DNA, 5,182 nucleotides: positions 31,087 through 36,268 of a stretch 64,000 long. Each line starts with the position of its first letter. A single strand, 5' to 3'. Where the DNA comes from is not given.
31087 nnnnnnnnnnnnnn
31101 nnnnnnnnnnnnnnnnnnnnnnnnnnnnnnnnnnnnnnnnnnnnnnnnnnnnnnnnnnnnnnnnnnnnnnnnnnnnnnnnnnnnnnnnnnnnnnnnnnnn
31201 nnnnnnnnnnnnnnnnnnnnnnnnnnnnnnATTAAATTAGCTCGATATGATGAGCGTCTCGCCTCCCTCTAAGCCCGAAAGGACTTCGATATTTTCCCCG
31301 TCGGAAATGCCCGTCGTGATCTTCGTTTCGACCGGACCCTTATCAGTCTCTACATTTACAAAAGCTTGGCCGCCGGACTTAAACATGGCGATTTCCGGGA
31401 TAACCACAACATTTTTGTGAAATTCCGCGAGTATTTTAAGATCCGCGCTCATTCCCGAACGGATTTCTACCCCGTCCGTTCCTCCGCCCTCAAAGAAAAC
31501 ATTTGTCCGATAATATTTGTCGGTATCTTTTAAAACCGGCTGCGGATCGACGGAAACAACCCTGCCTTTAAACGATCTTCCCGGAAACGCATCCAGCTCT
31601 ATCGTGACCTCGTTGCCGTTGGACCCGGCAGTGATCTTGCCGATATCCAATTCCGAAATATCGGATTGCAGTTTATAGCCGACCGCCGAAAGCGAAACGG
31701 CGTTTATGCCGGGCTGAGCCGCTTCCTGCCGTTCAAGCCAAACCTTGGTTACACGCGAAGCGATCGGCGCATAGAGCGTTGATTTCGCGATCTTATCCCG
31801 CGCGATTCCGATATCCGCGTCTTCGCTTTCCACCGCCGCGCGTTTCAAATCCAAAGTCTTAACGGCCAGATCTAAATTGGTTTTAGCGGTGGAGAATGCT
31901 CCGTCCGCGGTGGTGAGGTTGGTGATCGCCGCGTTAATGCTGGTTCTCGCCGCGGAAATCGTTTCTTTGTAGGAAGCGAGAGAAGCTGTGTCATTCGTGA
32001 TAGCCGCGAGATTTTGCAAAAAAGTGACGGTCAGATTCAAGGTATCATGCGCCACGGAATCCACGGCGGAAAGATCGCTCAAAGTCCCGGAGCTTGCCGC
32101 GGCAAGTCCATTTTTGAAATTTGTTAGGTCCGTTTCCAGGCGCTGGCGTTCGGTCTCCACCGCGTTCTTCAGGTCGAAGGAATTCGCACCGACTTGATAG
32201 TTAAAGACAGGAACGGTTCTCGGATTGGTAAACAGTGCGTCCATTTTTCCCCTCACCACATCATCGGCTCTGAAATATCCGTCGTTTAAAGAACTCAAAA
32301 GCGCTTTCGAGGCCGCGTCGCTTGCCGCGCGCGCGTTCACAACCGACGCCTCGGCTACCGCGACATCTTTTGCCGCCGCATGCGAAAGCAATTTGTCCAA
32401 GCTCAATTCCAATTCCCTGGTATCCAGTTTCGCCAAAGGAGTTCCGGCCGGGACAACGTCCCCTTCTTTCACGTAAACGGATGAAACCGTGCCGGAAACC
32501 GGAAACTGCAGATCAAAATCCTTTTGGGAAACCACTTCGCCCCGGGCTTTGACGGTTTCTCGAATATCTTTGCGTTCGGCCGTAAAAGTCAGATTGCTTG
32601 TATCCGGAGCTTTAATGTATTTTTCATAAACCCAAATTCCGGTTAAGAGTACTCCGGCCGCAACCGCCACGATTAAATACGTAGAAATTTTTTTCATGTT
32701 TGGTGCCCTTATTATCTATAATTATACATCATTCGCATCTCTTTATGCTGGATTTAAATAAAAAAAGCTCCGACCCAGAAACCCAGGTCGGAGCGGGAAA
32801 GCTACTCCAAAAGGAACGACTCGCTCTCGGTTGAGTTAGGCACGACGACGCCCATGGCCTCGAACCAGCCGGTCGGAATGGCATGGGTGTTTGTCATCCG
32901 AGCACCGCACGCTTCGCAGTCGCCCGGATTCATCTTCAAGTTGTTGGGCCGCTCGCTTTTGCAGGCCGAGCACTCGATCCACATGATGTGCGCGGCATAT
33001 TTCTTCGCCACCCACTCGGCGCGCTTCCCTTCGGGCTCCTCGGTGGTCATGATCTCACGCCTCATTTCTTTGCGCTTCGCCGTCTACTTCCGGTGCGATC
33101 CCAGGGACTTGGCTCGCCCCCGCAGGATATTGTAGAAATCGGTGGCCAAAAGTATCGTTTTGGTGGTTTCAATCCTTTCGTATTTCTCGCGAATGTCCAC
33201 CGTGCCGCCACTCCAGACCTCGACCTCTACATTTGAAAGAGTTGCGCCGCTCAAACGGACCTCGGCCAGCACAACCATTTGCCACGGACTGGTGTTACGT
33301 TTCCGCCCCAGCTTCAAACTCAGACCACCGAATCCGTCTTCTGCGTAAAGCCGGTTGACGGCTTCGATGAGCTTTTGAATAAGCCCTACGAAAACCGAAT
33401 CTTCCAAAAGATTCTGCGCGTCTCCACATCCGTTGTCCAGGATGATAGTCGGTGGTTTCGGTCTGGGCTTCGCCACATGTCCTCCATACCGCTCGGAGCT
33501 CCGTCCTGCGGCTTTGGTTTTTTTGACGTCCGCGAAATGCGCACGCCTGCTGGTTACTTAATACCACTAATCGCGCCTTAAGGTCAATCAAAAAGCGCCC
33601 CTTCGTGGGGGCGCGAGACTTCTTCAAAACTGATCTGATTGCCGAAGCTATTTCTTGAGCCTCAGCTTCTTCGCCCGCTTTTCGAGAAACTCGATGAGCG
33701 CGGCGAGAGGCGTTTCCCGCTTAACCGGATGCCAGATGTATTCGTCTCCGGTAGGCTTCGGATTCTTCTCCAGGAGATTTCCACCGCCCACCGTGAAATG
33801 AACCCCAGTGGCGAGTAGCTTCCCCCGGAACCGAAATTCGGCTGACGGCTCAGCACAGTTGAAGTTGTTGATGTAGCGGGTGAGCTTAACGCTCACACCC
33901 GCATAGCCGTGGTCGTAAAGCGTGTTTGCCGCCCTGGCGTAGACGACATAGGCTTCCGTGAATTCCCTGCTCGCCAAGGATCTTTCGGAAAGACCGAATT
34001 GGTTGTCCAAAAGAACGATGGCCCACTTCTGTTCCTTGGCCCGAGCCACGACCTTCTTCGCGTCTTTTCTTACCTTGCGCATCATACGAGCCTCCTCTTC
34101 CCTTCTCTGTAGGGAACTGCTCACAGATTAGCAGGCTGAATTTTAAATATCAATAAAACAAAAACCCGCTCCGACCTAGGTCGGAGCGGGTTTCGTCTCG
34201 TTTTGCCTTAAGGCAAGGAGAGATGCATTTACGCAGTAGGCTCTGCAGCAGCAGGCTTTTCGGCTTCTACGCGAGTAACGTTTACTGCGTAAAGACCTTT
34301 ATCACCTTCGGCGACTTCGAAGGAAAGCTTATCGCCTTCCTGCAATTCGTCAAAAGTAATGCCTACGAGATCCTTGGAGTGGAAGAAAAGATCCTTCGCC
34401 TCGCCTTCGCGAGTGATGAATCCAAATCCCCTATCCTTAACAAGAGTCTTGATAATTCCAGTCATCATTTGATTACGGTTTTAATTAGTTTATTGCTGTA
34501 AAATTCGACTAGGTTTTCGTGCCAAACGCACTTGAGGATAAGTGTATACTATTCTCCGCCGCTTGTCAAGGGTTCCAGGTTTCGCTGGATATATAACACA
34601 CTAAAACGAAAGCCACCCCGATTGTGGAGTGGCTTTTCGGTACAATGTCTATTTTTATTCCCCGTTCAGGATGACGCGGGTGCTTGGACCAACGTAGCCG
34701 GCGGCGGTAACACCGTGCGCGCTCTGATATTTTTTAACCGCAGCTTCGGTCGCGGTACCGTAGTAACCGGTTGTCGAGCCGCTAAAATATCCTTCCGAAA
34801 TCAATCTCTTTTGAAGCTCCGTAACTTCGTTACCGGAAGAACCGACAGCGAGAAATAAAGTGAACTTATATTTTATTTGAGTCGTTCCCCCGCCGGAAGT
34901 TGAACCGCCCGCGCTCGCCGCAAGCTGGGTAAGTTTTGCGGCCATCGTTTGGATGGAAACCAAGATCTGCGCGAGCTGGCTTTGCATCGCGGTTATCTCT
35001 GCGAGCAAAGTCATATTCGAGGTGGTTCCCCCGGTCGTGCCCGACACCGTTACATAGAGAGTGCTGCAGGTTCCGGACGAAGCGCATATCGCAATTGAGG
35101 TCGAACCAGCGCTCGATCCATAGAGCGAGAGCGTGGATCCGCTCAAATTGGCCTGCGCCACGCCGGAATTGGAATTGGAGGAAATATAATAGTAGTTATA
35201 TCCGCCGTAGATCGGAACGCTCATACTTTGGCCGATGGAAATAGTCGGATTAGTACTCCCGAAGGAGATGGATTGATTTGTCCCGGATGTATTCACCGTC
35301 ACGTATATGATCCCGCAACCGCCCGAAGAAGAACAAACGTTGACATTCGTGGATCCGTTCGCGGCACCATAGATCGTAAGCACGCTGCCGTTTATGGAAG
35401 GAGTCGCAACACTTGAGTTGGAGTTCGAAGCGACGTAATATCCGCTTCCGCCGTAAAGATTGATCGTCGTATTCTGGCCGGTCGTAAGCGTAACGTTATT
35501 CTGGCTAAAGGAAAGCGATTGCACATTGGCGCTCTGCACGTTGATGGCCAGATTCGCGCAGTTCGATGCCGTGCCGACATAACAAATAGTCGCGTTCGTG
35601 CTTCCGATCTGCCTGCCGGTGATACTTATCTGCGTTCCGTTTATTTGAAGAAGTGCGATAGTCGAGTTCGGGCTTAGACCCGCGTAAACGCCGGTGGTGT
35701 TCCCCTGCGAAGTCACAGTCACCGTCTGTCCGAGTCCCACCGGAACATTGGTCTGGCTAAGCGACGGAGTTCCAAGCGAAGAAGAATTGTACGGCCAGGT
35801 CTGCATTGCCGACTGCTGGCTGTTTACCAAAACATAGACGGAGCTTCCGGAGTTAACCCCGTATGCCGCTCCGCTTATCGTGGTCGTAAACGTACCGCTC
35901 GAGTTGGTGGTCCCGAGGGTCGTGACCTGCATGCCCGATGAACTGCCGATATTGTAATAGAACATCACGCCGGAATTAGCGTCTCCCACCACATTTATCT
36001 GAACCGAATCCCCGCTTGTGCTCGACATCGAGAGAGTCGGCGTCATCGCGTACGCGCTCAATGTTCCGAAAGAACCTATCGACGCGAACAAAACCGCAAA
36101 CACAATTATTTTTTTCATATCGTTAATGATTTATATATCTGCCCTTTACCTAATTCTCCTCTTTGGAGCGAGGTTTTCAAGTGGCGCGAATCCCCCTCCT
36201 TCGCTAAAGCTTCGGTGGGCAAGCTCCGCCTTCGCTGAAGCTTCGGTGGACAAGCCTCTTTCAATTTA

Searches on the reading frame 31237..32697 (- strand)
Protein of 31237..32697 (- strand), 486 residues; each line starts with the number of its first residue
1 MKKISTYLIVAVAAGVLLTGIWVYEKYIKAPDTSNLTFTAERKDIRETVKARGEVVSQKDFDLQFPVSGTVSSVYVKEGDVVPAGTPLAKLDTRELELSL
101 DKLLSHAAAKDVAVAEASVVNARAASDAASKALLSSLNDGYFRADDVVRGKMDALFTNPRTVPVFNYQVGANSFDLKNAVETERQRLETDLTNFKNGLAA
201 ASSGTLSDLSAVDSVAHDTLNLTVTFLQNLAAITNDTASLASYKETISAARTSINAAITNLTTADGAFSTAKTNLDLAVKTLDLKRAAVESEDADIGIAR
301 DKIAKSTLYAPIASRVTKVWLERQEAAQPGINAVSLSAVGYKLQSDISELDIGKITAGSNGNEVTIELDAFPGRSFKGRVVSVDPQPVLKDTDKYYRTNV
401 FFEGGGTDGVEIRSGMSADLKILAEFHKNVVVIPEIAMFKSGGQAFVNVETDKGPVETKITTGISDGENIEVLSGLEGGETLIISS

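Call 8: search_protein_families(library=pfam, proteins=[window:31237-32697:-], max_evalue=0.001)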
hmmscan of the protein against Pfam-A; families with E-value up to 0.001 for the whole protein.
window:31237-32697:- (486 aa): 5 families
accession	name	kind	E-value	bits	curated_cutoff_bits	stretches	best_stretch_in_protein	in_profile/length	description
PF13437.12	HlyD_3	-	1e-09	39.5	22.2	0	66-96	5-36/106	HlyD family secretion protein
PF16576.10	HlyD_D23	-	4.9e-09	36.2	30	0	303-386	106-187/214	Barrel-sandwich domain of CusB or HlyD membrane-fusion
PF13533.13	Biotin_lipoyl_2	-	7.3e-08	32.5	29.8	1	63-92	3-32/32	Biotin-lipoyl like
PF00364.28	Biotin_lipoyl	-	9.2e-05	22.6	22.1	1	62-91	44-73/73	Biotin-requiring enzyme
PF00529.27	CusB_dom_1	-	0.00056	20.6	26.5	0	186-387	12-41/89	Cation efflux system protein CusB domain 1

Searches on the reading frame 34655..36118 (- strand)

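Call 8: search_protein_families(library=pfam, proteins=[window:34655-36118:-], max_evalue=0.001)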
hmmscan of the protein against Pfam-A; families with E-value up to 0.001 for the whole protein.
window:34655-36118:- (487 aa): 2 families
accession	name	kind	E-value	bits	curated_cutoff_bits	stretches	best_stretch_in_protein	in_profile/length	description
PF01471.23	PG_binding_1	-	3.6e-16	59.5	23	1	428-483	1-56/57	Putative peptidoglycan binding domain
PF13629.12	T2SS-T3SS_pil_N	-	9.8e-08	32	23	0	317-358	28-71/72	Pilus formation protein N terminal region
